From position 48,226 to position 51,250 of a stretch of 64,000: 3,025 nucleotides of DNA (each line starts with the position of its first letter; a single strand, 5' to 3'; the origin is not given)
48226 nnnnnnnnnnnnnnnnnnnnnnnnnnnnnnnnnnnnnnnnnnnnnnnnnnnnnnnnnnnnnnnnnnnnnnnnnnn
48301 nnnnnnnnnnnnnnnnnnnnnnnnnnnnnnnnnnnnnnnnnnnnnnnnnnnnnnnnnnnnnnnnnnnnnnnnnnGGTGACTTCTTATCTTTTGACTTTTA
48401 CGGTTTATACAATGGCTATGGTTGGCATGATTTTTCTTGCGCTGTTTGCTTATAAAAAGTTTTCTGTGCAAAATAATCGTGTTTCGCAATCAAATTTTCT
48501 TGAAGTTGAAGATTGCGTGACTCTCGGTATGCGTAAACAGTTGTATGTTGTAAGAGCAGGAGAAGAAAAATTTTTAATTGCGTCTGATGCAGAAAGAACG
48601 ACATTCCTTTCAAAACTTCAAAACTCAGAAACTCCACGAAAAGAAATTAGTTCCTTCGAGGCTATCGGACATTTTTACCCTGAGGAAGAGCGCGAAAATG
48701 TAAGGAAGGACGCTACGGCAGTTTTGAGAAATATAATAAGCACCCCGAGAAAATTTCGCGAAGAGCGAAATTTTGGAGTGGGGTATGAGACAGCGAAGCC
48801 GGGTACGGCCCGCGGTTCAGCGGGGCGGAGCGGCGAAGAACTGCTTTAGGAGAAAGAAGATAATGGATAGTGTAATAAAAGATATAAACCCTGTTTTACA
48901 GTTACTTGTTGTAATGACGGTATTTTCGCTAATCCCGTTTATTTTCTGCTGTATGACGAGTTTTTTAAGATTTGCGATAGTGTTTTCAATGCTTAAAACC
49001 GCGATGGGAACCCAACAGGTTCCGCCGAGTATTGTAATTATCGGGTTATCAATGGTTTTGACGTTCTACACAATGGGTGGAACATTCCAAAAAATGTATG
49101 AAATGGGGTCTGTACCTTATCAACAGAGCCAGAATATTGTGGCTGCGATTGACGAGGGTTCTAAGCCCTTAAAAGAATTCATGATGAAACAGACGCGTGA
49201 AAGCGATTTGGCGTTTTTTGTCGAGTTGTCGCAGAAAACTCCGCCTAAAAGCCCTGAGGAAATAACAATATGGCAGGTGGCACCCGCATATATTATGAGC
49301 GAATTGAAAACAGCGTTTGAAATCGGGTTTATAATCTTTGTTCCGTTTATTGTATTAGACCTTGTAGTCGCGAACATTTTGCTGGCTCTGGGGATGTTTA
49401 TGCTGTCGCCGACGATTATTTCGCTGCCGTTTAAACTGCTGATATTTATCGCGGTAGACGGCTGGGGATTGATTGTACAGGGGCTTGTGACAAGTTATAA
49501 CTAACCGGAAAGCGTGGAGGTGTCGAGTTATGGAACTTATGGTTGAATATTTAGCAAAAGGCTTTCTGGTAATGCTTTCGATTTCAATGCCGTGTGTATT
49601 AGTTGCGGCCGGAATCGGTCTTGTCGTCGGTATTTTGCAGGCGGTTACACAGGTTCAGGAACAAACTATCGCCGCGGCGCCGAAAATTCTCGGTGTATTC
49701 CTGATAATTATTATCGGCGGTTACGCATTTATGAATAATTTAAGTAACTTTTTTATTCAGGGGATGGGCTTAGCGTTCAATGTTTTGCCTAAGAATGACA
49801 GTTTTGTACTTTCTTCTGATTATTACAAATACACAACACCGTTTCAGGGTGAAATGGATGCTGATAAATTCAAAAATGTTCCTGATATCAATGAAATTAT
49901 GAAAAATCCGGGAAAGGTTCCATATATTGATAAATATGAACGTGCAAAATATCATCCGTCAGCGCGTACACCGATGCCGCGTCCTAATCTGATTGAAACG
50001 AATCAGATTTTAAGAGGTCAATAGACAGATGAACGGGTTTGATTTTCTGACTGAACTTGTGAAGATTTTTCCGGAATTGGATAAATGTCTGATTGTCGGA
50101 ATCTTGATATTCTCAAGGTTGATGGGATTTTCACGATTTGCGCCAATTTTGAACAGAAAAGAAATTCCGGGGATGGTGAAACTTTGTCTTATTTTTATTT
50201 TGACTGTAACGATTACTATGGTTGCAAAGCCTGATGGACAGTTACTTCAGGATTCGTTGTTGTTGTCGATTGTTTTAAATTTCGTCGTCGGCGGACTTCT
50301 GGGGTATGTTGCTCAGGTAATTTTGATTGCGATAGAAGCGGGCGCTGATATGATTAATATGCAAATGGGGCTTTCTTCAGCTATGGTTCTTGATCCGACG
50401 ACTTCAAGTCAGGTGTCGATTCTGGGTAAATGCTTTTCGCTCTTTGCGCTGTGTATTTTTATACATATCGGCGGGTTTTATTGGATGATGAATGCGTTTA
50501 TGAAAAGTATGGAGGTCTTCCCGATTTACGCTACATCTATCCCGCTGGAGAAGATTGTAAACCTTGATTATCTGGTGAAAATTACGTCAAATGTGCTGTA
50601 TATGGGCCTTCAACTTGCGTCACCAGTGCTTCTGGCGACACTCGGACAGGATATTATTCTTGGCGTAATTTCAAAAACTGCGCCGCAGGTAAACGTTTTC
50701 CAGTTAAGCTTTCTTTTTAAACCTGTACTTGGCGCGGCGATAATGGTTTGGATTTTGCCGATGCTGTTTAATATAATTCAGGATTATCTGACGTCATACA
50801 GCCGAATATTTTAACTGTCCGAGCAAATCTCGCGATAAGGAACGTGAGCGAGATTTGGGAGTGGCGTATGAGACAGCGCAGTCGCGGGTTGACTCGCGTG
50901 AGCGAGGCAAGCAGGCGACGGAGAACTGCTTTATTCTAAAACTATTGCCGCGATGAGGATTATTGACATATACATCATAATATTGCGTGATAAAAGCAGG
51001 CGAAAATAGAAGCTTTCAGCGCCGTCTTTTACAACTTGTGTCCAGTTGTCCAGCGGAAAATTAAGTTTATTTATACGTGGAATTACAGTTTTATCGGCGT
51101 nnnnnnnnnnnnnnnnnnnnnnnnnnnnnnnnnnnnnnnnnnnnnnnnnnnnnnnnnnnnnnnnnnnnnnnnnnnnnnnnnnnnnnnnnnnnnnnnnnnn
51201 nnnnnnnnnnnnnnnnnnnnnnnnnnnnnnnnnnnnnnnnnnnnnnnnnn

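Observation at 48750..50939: GC-rich repeat family with an AT-rich entry hairpin, conserved core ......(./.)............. and conserved end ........; may encode an Arg-rich mini-ORF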

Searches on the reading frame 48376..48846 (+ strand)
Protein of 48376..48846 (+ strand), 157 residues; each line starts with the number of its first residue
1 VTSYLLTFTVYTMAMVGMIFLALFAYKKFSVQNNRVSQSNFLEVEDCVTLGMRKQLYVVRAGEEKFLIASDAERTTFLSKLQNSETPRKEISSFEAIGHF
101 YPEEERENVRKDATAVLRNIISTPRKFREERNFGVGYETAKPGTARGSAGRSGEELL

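Call 27: find_homologous_proteins(query=window:48376-48846:+, max_evalue=0.001)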
Query window:48376-48846:+ (157 aa): 284 proteins with E <= 0.001 among 312 candidates; the best 120 are listed.
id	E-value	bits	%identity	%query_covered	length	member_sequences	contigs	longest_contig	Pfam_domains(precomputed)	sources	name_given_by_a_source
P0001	9.6e-96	335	100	100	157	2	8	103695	PF04347.19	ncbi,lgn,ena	-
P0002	1.3e-82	293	88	100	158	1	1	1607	PF04347.19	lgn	-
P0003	1.5e-63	231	90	78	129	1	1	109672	PF04347.19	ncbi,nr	ncbi:MAG: flagellar biosynthetic protein FliO [Fusobacterium sp.]|nr:flagellar biosynthetic protein 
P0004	2.9e-62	227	87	78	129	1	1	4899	PF04347.19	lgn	-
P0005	4.8e-62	226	88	78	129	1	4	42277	PF04347.19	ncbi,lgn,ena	-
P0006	1.2e-61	225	87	78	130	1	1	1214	PF04347.19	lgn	-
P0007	6.6e-61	222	86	78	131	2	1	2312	PF04347.19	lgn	-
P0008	2.6e-60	220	85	78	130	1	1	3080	PF04347.19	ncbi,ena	-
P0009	1.9e-59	218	85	78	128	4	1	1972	PF04347.19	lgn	-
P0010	1.2e-58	215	84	78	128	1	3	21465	PF04347.19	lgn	-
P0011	2.3e-58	214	68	100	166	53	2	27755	PF04347.19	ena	-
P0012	3.4e-58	214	69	100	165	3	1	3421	PF04347.19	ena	-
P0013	6.4e-53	196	61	78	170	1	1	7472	PF04347.19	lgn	-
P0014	8.9e-52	193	67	91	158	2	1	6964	PF04347.19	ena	-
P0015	4.6e-43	165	67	78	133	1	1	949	PF04347.19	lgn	-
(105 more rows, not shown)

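Call 29: find_encoding_contigs(protein=P0003, flank=10000, max_places=3)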
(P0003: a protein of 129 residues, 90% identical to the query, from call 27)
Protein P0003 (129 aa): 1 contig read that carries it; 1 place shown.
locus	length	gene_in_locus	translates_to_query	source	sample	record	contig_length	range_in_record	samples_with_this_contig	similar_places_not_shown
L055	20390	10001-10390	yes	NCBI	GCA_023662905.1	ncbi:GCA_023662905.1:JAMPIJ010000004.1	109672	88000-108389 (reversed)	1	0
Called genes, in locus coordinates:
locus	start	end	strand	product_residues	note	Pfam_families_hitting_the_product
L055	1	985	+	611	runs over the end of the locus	-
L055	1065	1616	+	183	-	-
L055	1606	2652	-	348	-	PF00294:PfkB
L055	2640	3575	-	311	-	PF04055:Radical_SAM, PF16199:Radical_SAM_C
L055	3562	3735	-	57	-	-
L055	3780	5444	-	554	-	PF00512:HisKA, PF02518:HATPase_c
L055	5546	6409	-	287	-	PF00889:EF_TS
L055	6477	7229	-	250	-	PF00318:Ribosomal_S2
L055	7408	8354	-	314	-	PF07603:Lcl_C (weak)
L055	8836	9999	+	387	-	PF28396:SepQ_C (weak), PF01052:FliMN_C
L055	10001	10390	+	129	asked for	PF04347:FliO (weak)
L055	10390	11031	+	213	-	PF00813:FliP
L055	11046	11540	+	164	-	PF01313:Bac_export_3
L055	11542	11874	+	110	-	-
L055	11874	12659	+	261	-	PF01311:Bac_export_1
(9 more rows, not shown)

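Call 30: find_encoding_contigs(protein=P0011, flank=10000, max_places=3)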
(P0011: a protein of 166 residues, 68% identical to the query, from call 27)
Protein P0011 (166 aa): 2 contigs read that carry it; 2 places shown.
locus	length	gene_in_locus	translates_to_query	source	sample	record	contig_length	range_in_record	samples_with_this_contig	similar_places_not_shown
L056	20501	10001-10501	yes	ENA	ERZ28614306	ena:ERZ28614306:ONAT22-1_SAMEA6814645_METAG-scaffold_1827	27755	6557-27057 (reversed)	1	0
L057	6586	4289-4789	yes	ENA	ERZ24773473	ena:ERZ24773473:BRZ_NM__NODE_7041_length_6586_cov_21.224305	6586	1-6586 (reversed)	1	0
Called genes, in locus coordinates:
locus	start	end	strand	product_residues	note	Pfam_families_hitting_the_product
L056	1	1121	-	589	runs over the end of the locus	PF01136:Peptidase_U32, PF12392:DUF3656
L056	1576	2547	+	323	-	-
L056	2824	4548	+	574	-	PF01590:GAF, PF13185:GAF_2, PF13492:GAF_3, PF13487:HD_5, PF01966:HD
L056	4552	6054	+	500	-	PF00515:TPR_1 (faint), PF07719:TPR_2 (faint), PF12895:ANAPC3 (faint), PF23914:TPR_CcmH_CycH (faint), PF13176:TPR_7 (faint), PF13181:TPR_8 (faint), PF14559:TPR_19 (weak), PF25063:ARM_TT21_C (weak), +3 more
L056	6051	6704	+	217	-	PF00072:Response_reg, PF00196:GerE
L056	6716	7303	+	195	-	PF00072:Response_reg, PF00196:GerE, PF08281:Sigma70_r4_2 (weak)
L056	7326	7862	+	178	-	-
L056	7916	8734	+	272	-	-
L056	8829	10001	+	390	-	PF28396:SepQ_C (weak), PF01052:FliMN_C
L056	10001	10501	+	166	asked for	PF04347:FliO (weak)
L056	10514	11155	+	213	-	PF00813:FliP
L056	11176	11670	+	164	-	PF01313:Bac_export_3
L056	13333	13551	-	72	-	-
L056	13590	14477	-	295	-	PF00480:ROK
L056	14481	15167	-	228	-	PF04131:NanE, PF03060:NMO (weak), PF00977:His_biosynth (faint)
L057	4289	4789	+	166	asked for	PF04347:FliO (weak)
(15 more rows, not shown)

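Call 31: find_encoding_contigs(protein=P0013, flank=5000, max_places=2)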
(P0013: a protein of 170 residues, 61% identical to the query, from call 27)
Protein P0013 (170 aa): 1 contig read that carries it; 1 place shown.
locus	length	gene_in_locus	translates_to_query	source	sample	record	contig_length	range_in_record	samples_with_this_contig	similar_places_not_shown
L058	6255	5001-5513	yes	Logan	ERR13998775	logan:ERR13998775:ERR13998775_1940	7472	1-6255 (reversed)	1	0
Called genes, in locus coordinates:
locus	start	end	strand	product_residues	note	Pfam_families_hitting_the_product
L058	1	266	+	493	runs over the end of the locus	?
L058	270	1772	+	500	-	PF07719:TPR_2 (faint), PF12895:ANAPC3 (faint), PF13181:TPR_8 (faint), PF13424:TPR_12 (faint), PF13428:TPR_14 (faint), PF13432:TPR_16 (faint), PF14559:TPR_19 (faint), PF00515:TPR_1 (weak)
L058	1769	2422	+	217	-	PF00072:Response_reg, PF00196:GerE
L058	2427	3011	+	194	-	PF00072:Response_reg, PF00196:GerE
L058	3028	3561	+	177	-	-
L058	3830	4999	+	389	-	PF28396:SepQ_C (faint), PF01052:FliMN_C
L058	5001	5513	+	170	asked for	PF04347:FliO (weak)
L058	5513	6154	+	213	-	PF00813:FliP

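Call 38: find_encoding_contigs(protein=P0005, flank=10000, max_places=4)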
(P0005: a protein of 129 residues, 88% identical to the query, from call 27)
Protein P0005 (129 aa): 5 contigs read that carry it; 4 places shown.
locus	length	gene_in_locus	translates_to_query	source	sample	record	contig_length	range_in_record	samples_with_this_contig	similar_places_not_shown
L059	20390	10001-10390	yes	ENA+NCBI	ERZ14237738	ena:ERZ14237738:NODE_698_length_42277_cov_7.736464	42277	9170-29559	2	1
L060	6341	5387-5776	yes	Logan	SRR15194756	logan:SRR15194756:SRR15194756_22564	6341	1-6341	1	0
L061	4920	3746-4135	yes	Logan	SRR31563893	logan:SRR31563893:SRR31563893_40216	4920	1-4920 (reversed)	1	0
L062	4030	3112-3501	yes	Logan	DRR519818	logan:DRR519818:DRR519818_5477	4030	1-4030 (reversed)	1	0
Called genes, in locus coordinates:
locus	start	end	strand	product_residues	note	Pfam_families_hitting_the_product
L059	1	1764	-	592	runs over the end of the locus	PF01136:Peptidase_U32, PF12392:DUF3656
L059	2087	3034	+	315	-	-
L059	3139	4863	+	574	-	PF01590:GAF, PF13185:GAF_2, PF13492:GAF_3, PF13487:HD_5, PF01966:HD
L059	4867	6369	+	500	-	PF07719:TPR_2 (faint), PF12895:ANAPC3 (faint), PF13181:TPR_8 (faint), PF13424:TPR_12 (faint), PF13428:TPR_14 (faint), PF13432:TPR_16 (faint), PF25063:ARM_TT21_C (weak), PF00515:TPR_1 (weak), +2 more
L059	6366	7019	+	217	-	PF00072:Response_reg, PF00196:GerE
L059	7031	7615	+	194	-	PF00072:Response_reg, PF00196:GerE, PF08281:Sigma70_r4_2 (weak)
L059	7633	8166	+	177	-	-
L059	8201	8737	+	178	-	PF13350:Y_phosphatase3 (faint), PF22785:Tc-R-P (weak)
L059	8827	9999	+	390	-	PF28396:SepQ_C (weak), PF01052:FliMN_C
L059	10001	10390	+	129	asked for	PF04347:FliO (weak)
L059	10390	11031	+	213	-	PF00813:FliP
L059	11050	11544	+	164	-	PF01313:Bac_export_3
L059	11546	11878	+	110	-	-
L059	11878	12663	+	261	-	PF01311:Bac_export_1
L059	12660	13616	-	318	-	PF01040:UbiA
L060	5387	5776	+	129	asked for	PF04347:FliO (weak)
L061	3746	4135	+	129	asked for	PF04347:FliO (weak)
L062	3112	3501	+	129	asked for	PF04347:FliO (weak)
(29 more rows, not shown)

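Call 39: find_encoding_contigs(protein=P0010, flank=10000, max_places=3)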
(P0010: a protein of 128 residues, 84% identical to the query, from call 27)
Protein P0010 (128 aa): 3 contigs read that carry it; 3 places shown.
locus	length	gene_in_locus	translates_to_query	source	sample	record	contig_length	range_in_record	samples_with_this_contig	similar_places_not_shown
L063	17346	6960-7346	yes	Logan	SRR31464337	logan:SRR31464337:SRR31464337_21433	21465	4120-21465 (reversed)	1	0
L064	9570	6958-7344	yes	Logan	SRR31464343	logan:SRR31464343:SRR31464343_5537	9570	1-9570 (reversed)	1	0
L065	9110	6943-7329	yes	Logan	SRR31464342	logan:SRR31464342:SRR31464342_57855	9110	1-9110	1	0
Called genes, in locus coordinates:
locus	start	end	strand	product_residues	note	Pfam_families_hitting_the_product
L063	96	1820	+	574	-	PF01590:GAF, PF13185:GAF_2, PF13492:GAF_3, PF13487:HD_5, PF01966:HD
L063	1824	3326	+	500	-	PF07719:TPR_2 (faint), PF12895:ANAPC3 (faint), PF13181:TPR_8 (faint), PF13424:TPR_12 (faint), PF13428:TPR_14 (faint), PF13432:TPR_16 (faint), PF14559:TPR_19 (faint), PF00515:TPR_1 (weak)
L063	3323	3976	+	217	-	PF00072:Response_reg, PF00196:GerE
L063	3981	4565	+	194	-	PF00072:Response_reg, PF00196:GerE, PF08281:Sigma70_r4_2 (weak)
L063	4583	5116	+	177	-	-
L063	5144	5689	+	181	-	PF22741:PTP-NADK (weak), PF13350:Y_phosphatase3 (faint), PF22785:Tc-R-P (faint)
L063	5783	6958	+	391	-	PF28396:SepQ_C (weak), PF01052:FliMN_C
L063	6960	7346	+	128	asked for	PF04347:FliO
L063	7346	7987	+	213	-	PF00813:FliP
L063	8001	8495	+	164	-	PF01313:Bac_export_3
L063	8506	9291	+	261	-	PF01311:Bac_export_1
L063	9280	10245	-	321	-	PF01040:UbiA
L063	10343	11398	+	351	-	-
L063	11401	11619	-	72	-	-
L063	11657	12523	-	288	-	PF00480:ROK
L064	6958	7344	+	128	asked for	PF04347:FliO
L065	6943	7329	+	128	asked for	PF04347:FliO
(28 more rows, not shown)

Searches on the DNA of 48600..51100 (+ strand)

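Call 7: search_rna_families(source=window, start=48600, end=51100, threshold=evalue, max_evalue=10, show_alignments=4)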
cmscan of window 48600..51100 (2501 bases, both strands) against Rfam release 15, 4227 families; matches with E-value up to 10: 1.
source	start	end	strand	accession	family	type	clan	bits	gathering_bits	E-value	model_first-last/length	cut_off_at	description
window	50948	51003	+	RF01662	ceN89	Gene; snRNA; snoRNA; CD-box;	-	19.5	48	0.86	1-78/78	no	Caenorhabditis snoRNA ceN89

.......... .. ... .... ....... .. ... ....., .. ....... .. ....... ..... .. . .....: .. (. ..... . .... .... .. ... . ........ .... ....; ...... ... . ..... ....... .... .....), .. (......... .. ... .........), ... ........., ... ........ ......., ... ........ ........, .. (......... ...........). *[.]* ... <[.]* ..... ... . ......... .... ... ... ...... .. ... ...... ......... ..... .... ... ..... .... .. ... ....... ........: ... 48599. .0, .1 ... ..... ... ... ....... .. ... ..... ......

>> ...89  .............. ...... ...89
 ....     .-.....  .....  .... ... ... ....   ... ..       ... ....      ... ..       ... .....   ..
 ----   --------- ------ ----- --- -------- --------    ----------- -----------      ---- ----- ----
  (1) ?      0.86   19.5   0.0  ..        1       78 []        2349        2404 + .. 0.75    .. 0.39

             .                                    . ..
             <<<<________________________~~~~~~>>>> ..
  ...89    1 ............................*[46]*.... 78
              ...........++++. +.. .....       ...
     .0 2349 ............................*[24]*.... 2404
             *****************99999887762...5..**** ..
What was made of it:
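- On Any Rfam 15 RNA family (riboswitches, ribozymes, sRNAs, IS605/IscB-associated RNAs): For 48600-51100 at E<=10 there was only a chance snoRNA hit outside the elements (call 7).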

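Call 52: search_dna_similar(query=window:50815-50936:+, collection=phages, mode=distant, max_evalue=0.001)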
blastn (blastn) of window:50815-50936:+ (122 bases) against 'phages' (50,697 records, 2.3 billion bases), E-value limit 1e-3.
No match.

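Call 53: search_dna_similar(query=window:50815-50936:+, collection=plasmids, mode=distant, max_evalue=0.001)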
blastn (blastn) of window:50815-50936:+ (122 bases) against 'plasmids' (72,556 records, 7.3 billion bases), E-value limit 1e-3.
No match.

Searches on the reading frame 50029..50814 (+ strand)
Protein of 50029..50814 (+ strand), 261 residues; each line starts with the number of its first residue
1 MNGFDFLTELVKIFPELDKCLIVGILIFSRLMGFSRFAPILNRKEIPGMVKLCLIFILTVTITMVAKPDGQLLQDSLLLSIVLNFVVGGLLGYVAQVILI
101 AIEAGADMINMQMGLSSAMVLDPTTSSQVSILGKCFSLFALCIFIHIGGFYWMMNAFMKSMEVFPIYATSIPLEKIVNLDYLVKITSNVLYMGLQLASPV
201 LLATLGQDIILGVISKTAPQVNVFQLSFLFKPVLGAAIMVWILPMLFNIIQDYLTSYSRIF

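Call 18: find_encoding_contigs(protein=window:50029-50814:+, flank=10000, max_places=10)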
Protein window:50029-50814:+ (261 aa): 8 contigs read that carry it; 6 places shown.
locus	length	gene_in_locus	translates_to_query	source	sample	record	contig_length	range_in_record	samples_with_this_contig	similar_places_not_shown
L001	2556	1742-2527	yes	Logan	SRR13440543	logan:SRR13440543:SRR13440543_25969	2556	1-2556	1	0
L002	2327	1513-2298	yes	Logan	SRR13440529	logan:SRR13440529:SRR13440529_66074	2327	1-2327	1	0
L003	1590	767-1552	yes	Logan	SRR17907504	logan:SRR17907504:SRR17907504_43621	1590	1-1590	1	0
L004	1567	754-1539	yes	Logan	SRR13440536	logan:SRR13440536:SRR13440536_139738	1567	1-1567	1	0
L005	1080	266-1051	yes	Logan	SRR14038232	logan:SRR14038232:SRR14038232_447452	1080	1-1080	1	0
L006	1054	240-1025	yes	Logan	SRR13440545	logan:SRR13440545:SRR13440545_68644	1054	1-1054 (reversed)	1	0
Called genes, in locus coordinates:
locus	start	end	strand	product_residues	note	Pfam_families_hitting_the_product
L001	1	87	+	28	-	?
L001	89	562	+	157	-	PF04347:FliO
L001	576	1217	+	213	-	PF00813:FliP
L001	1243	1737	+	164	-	PF01313:Bac_export_3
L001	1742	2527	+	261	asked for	PF01311:Bac_export_1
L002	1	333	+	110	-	?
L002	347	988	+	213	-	PF00813:FliP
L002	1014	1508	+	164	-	PF01313:Bac_export_3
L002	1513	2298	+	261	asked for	PF01311:Bac_export_1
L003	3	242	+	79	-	?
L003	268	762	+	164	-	PF01313:Bac_export_3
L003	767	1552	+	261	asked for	PF01311:Bac_export_1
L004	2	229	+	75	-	?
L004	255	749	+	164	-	PF01313:Bac_export_3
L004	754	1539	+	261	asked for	PF01311:Bac_export_1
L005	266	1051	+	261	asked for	PF01311:Bac_export_1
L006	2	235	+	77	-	?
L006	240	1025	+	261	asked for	PF01311:Bac_export_1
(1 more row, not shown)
